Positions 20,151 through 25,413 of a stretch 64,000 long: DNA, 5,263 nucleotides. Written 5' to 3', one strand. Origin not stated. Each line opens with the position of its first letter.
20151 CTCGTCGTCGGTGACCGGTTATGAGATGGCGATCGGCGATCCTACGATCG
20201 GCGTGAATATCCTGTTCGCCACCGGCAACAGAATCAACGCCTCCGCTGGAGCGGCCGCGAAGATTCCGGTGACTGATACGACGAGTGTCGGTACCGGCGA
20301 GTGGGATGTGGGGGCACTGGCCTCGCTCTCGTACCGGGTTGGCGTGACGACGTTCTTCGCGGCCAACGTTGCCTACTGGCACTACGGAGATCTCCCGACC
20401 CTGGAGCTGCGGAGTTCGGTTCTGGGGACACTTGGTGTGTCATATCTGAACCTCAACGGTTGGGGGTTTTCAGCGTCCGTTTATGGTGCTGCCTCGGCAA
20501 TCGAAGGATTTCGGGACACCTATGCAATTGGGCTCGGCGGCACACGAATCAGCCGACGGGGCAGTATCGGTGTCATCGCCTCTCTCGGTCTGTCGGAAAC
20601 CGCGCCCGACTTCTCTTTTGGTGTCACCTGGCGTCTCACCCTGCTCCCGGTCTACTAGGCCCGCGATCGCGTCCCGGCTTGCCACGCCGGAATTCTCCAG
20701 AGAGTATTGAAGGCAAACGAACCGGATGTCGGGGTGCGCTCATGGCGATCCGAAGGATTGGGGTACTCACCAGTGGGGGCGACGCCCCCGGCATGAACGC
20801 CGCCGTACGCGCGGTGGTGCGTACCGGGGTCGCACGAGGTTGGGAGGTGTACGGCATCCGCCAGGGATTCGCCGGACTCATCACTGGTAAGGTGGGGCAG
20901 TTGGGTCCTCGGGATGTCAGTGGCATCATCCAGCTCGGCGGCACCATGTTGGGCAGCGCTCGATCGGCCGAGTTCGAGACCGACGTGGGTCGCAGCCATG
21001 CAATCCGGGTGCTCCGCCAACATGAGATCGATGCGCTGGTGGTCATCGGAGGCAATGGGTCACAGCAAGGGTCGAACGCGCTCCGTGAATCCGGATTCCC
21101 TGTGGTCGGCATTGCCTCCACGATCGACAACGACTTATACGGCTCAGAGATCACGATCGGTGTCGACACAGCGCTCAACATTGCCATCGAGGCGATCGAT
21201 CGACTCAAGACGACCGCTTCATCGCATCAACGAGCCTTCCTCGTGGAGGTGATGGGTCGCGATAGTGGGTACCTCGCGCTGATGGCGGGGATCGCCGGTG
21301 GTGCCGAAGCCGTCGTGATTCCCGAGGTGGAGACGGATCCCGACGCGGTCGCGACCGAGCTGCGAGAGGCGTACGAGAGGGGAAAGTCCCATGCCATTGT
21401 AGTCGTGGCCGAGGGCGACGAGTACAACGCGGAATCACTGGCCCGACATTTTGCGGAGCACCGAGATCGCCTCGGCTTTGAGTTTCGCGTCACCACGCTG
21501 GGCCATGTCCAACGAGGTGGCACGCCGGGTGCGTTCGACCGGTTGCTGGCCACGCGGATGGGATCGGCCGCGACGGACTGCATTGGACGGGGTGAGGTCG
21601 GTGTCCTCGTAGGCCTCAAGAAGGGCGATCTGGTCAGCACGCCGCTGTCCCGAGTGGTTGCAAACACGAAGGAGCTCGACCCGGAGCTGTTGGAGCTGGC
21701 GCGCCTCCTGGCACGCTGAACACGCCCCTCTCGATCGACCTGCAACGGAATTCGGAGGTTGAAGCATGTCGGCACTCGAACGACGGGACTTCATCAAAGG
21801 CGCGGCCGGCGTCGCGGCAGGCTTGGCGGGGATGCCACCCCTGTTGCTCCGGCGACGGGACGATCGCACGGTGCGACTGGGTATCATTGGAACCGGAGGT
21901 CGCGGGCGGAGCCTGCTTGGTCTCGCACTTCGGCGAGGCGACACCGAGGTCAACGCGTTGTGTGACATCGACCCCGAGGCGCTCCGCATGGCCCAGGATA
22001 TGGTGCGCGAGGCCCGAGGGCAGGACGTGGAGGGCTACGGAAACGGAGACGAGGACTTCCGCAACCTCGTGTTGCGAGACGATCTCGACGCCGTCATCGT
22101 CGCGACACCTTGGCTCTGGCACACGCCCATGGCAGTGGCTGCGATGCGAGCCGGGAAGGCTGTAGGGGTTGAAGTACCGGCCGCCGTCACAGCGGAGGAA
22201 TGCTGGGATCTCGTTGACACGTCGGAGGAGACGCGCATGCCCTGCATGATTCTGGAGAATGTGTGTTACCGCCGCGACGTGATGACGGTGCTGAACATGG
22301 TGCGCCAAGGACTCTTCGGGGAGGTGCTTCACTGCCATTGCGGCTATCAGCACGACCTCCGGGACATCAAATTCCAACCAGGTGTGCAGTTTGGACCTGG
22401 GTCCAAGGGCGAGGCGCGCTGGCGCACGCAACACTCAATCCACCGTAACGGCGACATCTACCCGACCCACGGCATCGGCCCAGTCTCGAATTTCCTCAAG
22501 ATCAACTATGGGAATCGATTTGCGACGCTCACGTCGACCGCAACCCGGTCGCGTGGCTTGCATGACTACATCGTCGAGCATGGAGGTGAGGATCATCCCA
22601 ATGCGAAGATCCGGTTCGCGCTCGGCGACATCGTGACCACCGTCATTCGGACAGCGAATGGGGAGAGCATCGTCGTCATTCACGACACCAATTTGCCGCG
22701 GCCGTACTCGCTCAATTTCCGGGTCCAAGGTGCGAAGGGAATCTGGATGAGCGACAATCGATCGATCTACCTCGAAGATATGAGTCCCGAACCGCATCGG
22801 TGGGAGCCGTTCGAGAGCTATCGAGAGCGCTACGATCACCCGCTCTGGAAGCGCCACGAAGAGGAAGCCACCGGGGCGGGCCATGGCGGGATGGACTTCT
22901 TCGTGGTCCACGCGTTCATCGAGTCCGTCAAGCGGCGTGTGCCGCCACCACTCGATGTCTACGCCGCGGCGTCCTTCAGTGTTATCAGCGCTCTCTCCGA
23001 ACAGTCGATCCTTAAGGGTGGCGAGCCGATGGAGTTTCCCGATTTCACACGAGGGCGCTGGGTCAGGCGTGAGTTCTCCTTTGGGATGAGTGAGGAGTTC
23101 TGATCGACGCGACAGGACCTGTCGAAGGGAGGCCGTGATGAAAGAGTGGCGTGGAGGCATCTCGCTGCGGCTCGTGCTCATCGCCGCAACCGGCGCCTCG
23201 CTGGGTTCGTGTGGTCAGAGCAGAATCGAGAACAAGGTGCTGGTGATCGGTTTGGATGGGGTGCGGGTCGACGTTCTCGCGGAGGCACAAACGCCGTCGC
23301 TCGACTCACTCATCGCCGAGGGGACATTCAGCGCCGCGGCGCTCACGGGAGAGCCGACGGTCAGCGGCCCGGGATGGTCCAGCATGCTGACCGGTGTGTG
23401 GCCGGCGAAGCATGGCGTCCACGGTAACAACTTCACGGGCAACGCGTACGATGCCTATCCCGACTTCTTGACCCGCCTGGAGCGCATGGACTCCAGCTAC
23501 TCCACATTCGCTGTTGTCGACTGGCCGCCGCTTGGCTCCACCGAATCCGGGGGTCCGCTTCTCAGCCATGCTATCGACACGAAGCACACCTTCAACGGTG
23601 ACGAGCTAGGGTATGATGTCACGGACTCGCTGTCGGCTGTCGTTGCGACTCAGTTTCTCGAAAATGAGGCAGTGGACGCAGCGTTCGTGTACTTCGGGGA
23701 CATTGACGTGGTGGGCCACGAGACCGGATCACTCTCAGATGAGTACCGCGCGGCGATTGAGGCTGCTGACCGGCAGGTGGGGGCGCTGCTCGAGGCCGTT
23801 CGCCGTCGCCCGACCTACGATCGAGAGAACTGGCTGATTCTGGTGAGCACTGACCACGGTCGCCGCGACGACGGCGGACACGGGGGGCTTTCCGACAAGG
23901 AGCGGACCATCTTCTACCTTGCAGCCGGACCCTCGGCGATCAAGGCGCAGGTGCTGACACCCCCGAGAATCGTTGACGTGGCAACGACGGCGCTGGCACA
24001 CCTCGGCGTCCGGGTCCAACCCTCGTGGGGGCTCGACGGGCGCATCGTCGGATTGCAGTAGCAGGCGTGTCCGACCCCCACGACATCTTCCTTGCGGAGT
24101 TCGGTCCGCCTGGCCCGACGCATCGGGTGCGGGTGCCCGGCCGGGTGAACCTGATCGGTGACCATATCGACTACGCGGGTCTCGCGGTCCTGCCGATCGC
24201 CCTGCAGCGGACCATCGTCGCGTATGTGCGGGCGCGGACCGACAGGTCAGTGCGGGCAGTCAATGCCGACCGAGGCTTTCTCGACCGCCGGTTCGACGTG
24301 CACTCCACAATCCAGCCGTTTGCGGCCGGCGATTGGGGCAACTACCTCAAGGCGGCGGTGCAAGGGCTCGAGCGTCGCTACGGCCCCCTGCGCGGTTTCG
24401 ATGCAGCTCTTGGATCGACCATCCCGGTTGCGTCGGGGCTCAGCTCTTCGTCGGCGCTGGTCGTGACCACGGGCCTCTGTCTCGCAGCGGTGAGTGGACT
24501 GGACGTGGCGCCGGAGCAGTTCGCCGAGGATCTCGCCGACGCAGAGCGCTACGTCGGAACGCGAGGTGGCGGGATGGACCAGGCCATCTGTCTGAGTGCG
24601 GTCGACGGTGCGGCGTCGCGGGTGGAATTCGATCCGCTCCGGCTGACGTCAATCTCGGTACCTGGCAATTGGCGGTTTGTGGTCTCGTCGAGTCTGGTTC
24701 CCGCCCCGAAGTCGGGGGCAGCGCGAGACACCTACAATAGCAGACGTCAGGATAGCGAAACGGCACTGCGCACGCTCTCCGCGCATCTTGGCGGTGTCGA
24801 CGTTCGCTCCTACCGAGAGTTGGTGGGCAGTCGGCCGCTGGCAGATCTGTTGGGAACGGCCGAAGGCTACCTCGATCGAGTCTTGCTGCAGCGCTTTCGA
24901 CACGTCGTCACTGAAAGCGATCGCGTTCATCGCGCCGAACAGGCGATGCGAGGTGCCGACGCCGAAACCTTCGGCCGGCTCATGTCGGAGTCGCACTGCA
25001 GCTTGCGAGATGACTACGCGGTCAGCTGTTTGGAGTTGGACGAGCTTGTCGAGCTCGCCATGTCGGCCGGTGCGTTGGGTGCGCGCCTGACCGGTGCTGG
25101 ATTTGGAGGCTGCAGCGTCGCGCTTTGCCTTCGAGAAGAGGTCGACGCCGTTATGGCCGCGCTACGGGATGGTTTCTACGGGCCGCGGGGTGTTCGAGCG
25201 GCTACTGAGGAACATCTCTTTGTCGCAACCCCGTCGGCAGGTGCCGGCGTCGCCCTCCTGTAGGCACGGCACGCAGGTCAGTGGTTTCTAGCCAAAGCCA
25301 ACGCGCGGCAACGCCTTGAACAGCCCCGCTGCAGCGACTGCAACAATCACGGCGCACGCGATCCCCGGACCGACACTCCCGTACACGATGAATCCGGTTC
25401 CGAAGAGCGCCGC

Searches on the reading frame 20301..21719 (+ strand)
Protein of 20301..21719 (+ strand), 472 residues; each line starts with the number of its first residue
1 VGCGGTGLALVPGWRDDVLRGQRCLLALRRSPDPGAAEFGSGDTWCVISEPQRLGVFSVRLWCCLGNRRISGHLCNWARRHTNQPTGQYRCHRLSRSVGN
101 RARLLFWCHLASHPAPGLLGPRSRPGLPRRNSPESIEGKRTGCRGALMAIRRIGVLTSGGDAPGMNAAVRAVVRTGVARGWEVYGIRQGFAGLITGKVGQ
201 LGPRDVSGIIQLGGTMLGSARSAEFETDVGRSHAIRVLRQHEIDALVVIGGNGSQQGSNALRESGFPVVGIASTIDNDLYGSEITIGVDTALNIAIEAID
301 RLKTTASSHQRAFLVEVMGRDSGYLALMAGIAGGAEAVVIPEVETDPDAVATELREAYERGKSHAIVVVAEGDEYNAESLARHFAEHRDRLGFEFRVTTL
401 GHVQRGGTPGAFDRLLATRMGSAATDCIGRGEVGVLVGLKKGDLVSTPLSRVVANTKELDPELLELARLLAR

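Call 11: search_protein_families(library=pfam, proteins=[window:20301-21719:+], max_evalue=0.001)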
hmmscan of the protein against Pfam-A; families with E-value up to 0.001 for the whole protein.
window:20301-21719:+ (472 aa): 1 family
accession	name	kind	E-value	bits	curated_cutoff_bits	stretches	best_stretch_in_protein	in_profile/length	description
PF00365.25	PFK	-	7.4e-108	360.5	30.9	1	152-428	1-277/277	Phosphofructokinase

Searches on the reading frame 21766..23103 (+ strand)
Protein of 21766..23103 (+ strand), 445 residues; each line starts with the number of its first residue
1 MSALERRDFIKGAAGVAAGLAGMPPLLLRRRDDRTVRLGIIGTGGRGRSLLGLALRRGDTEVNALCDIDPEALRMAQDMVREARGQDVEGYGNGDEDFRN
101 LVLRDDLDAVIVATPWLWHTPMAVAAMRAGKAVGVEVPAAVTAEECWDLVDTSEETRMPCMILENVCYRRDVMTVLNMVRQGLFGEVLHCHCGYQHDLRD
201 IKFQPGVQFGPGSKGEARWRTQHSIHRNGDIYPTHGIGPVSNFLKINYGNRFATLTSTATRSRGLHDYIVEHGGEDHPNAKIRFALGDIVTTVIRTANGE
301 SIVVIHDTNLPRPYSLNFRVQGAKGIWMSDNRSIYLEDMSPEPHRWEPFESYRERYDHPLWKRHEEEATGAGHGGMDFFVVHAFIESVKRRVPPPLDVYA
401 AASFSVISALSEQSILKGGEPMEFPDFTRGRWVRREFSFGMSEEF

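Call 11: search_protein_families(library=pfam, proteins=[window:21766-23103:+], max_evalue=0.001)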
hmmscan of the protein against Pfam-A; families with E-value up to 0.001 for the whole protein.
window:21766-23103:+ (445 aa): 3 families
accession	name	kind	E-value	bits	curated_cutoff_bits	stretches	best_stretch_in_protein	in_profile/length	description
PF21252.2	Glyco_hydro_109_C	-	4.8e-81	271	27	1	173-348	1-186/187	Glycosyl hydrolase 109, C-terminal domain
PF01408.29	GFO_IDH_MocA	-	8.3e-13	49.5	24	1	37-160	2-116/120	Oxidoreductase family, NAD-binding Rossmann fold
PF10518.14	TAT_signal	-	0.00019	21.6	22.7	1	5-21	3-19/21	TAT (twin-arginine translocation) pathway signal sequence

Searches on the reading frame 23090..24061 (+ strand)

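Call 11: search_protein_families(library=pfam, proteins=[window:23090-24061:+], max_evalue=0.001)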
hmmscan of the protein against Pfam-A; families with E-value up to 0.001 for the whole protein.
window:23090-24061:+ (323 aa): 4 families
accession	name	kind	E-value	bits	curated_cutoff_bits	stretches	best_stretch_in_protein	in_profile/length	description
PF01663.27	Phosphodiest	-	4e-26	92.9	23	1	50-257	1-220/342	Type I phosphodiesterase / nucleotide pyrophosphatase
PF01676.23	Metalloenzyme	-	9.2e-06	25.8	24.3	1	186-259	138-203/252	Metalloenzyme superfamily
PF16356.10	DUF4983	-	5.4e-05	24.1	26.4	1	291-318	58-85/88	Domain of unknown function (DUF4983)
PF00884.28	Sulfatase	-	0.00073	19.4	25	0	214-307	201-301/301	Sulfatase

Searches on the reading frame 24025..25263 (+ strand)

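Call 82: search_protein_families(library=pfam, proteins=[window:24025-25263:+], max_evalue=0.0001)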
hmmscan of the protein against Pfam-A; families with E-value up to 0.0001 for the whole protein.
window:24025-25263:+ (412 aa): 3 families
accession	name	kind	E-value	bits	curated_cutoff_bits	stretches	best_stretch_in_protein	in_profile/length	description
PF00288.32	GHMP_kinases_N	-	1e-16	61.3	22.3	1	106-190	1-84/87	GHMP kinases N terminal domain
PF08544.19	GHMP_kinases_C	-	5.7e-16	59.1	21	1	307-385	4-84/85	GHMP kinases C terminal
PF10509.15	GalKase_gal_bdg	-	1.3e-14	53.9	23.1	1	22-69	3-48/49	Galactokinase galactose-binding signature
